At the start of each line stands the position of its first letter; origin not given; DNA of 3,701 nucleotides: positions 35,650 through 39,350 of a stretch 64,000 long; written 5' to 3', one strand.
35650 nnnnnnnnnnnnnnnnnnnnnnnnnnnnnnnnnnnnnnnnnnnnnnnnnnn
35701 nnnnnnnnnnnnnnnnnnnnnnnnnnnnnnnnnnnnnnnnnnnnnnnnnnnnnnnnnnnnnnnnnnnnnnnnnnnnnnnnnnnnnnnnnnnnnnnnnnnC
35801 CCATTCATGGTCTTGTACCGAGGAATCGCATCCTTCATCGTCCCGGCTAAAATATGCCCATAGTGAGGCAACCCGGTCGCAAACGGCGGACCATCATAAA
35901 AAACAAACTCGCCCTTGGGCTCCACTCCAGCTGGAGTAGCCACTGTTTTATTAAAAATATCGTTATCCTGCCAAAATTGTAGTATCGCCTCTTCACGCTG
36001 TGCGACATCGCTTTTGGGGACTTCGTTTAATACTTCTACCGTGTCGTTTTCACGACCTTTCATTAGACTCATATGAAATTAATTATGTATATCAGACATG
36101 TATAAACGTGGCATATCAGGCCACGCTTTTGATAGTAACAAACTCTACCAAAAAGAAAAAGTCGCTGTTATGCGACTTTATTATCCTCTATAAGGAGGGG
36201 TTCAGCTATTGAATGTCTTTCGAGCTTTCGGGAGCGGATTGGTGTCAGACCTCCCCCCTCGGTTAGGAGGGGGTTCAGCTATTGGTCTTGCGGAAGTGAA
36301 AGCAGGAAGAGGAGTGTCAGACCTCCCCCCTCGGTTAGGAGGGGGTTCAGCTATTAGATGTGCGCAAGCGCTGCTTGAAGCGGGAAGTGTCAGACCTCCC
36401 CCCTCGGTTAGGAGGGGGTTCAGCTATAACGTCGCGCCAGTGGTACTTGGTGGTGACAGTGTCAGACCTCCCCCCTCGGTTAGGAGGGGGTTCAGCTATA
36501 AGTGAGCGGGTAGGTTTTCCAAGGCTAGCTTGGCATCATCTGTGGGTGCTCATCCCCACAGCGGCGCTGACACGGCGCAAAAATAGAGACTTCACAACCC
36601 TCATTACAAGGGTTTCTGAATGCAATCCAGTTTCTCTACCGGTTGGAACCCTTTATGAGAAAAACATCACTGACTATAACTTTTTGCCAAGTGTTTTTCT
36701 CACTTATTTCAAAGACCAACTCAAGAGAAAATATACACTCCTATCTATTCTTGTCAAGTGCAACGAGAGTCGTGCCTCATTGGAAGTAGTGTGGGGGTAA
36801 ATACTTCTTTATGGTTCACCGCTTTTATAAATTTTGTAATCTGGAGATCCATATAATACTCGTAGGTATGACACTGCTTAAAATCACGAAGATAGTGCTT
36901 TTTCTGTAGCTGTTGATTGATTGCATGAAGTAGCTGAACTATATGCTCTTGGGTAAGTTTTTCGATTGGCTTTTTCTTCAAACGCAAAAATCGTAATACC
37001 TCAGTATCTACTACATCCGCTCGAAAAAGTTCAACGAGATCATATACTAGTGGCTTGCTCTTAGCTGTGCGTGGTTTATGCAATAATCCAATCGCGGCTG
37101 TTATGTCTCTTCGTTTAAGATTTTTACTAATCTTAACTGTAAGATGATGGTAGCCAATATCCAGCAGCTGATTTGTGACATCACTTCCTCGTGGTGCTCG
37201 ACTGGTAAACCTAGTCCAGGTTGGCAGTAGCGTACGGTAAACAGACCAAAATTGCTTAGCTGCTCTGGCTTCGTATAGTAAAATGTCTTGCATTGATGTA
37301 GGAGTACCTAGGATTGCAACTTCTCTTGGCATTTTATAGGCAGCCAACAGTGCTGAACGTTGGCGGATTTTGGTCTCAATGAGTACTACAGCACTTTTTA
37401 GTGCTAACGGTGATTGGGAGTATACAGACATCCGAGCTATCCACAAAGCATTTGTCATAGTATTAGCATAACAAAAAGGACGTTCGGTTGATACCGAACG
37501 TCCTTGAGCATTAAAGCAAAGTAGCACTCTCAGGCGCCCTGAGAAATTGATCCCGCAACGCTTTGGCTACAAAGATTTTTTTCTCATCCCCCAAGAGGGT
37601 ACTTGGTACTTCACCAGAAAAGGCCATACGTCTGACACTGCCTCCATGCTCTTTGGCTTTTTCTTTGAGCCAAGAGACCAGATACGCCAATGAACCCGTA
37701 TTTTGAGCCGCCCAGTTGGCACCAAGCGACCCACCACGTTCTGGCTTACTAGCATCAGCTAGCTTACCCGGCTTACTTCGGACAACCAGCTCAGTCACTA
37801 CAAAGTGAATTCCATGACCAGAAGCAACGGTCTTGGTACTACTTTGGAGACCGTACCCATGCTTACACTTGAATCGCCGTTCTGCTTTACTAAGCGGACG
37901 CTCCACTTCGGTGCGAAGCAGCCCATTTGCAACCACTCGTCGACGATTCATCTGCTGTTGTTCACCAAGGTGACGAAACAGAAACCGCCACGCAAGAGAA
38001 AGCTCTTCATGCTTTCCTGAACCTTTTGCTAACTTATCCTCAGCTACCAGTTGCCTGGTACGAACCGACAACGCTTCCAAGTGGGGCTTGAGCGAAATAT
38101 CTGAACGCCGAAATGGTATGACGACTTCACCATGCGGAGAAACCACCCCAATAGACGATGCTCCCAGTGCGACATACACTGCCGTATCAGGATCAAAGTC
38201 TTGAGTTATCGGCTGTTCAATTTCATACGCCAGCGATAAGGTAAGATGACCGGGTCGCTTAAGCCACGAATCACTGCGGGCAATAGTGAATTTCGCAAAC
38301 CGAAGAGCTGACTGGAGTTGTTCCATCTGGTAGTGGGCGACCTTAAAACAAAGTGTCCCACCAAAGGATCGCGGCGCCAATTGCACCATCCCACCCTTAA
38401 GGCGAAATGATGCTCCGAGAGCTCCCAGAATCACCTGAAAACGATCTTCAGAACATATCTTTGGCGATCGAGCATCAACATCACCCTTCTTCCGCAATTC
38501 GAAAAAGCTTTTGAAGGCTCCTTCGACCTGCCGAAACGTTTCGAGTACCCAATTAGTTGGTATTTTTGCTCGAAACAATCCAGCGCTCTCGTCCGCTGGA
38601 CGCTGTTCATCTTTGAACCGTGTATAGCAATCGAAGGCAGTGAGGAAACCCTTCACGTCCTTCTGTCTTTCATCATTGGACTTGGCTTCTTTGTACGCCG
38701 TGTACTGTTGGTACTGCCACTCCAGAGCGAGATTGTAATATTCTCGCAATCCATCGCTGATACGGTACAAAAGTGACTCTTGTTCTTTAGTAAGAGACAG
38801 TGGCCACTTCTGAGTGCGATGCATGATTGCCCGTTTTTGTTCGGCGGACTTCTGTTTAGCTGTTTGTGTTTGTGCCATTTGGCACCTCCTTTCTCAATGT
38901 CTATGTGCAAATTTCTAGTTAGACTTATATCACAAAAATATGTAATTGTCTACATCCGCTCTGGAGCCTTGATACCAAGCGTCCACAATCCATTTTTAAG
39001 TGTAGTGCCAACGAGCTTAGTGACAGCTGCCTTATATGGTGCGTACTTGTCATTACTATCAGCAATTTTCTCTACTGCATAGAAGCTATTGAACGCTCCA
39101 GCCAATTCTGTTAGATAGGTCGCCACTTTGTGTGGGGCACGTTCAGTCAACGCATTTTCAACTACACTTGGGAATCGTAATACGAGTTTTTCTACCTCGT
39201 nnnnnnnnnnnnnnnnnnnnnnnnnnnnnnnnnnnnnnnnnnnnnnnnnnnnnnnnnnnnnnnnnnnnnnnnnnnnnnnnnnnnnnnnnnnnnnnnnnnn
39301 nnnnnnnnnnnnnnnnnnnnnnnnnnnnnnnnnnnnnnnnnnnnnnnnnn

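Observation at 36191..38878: Minimal CRISPR locus: nuclease-dead-looking TnpB/Cas12-like protein plus N-terminally truncated Cas1 plus a 4-spacer array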

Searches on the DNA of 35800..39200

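Call 37: search_rna_families(source=window, start=35800, end=39200, threshold=evalue, max_evalue=1)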
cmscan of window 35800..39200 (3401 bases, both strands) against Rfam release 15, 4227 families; matches with E-value up to 1: 0.
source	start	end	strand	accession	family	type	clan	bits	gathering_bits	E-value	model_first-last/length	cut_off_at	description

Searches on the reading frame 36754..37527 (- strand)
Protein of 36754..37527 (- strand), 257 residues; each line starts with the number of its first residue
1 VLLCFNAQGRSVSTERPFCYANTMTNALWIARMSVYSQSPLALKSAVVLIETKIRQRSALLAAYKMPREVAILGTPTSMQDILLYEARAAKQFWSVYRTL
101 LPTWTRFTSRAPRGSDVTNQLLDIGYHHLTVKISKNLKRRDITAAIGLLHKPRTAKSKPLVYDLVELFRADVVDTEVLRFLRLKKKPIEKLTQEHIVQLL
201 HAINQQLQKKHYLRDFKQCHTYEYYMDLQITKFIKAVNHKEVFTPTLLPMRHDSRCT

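Call 5: search_protein_families(library=pfam, proteins=[window:36754-37527:-], max_evalue=1)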
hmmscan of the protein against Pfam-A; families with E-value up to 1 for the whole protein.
window:36754-37527:- (257 aa): 1 family
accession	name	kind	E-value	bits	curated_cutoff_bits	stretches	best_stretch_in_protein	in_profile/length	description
PF01867.21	Cas_Cas1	-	6.8e-22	78.4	22.3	1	25-186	80-255/283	CRISPR associated protein Cas1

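Call 6: search_protein_families(library=ncbifam, proteins=[window:36754-37527:-], max_evalue=1)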
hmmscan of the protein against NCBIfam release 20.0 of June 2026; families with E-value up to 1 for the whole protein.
window:36754-37527:- (257 aa): 9 families
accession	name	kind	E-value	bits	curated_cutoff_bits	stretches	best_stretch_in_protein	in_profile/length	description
TIGR00287.1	cas1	equivalog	2.1e-24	86.2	71.7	1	26-244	83-326/327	CRISPR-associated endonuclease Cas1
TIGR04093.1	cas1_CYANO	exception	7.5e-14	51.4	385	1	60-219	135-290/334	type I-D CRISPR-associated endonuclease Cas1d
TIGR03639.1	cas1_NMENI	exception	4.2e-11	42.7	120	1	49-211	106-264/278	type II CRISPR-associated endonuclease Cas1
TIGR03983.1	cas1_MYXAN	equivalog_domain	3.5e-10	39.4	358.05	1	78-179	161-266/347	type I-MYXAN CRISPR-associated endonuclease Cas1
NF049935.1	cas4g_cas1g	exception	5.4e-10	38.3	560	1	62-186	343-473/546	CRISPR-associated endonuclease Cas4g/Cas1g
TIGR03640.1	cas1_DVULG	exception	8.7e-10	38.3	385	1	62-182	140-263/340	type I-C CRISPR-associated endonuclease Cas1c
TIGR03641.1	cas1_HMARI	exception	1.7e-09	37.5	304.1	1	64-246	129-320/324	type I-B CRISPR-associated endonuclease Cas1b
TIGR04329.1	cas1_PREFRAN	exception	2.6e-09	36.6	300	1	47-190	121-259/317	type V CRISPR-associated endonuclease Cas1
TIGR03638.1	cas1_ECOLI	exception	0.0037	16.5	215.6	1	106-175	160-226/269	type I-E CRISPR-associated endonuclease Cas1e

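Call 35: search_protein_families(library=padloc, proteins=[window:36754-37527:-], max_evalue=1)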
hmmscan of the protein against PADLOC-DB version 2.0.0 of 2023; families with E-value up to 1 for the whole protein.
window:36754-37527:- (257 aa): 28 families (the best 25 are shown)
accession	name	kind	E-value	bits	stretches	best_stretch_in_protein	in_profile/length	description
PDLC01449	Cas1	-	7.6e-27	92.3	1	25-240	81-283/285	"CAS-I,CAS-II,CAS-III,CAS-IV,CAS-V,CAS-VI; acquisition_1"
PDLC01248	Cas1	-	2.1e-26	91.1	1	24-238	77-288/289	"CAS-I,CAS-II,CAS-III,CAS-IV,CAS-V,CAS-VI; acquisition_1"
PDLC00927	Cas1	-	5.5e-25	86.2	1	26-244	83-326/327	CRISPR-associated endonuclease Cas1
PDLC02063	Cas1_IIIb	-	1.7e-23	81.1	1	5-185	374-554/617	-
PDLC01608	Cas1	-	6.6e-23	79.6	1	26-190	78-252/276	"CAS-I,CAS-II,CAS-III,CAS-IV,CAS-V,CAS-VI; acquisition_1"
PDLC01249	Cas1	-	3.9e-21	73.7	1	27-182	80-237/246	"CAS-I,CAS-II,CAS-III,CAS-IV,CAS-V,CAS-VI; acquisition_1"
PDLC02062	Cas1_II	-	3.5e-19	67.2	1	62-236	133-303/317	-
PDLC01740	Cas1_IIIa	-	8.8e-19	66.4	1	65-242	131-319/331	-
PDLC00928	Cas1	-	5.2e-18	63.1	1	40-237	96-313/315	Cas1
PDLC02025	Cas1d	-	1e-17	62.7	1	41-218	97-272/316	-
PDLC02064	Cas1a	-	5.7e-15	53.7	1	50-185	105-233/277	-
PDLC02061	Cas1_II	-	5.4e-14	49.9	1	49-211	134-273/335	-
PDLC02066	Cas1b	-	2.1e-12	45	1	81-198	158-271/322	-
PDLC00926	Cas1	-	1.1e-11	42.7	1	49-211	106-264/278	"CRISPR-associated endonuclease Cas1, subtype II/NMENI"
PDLC02067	Cas1b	-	8.5e-11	39.3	1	74-182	345-456/533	-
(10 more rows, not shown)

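Call 49: find_homologous_proteins(query=window:36754-37458:-, max_evalue=0.00001)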
Query window:36754-37458:- (234 aa): 102 proteins with E <= 0.00001 among 1551 candidates.
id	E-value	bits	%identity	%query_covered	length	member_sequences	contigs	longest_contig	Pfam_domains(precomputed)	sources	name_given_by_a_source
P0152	4.0e-143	493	100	96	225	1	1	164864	PF01867.22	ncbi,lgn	-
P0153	3.3e-97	342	71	96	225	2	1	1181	PF01867.22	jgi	jgi:CRISPR-associated endonuclease Cas1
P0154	8.3e-88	312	59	100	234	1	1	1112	PF01867.22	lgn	-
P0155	5.4e-86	306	60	99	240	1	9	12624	PF01867.22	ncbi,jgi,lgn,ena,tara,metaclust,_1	tara:strand:+ start:1696 stop:2418 length:723 start_codon:yes stop_codon:yes gene_type:complete|meta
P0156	3.6e-82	293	59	100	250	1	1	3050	PF01867.22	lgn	-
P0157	2.8e-79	284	55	99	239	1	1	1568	PF01867.22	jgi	jgi:CRISPR-associated endonuclease Cas1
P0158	6.1e-79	283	55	99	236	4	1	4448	PF01867.22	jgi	-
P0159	1.3e-77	278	56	99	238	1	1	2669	PF01867.22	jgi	jgi:CRISPR-associated endonuclease Cas1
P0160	2.2e-77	278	55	99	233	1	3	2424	PF01867.22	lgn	-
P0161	6.7e-76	273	56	99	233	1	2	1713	PF01867.22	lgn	-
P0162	1.0e-75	272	53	99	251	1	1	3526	PF01867.22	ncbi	-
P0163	1.1e-75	272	53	99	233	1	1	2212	PF01867.22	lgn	-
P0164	3.7e-75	270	56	99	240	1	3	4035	PF01867.22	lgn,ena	-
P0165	4.1e-75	270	54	99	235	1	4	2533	PF01867.22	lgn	-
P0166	5.0e-75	270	55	99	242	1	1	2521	PF01867.22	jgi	jgi:CRISPR-associated endonuclease Cas1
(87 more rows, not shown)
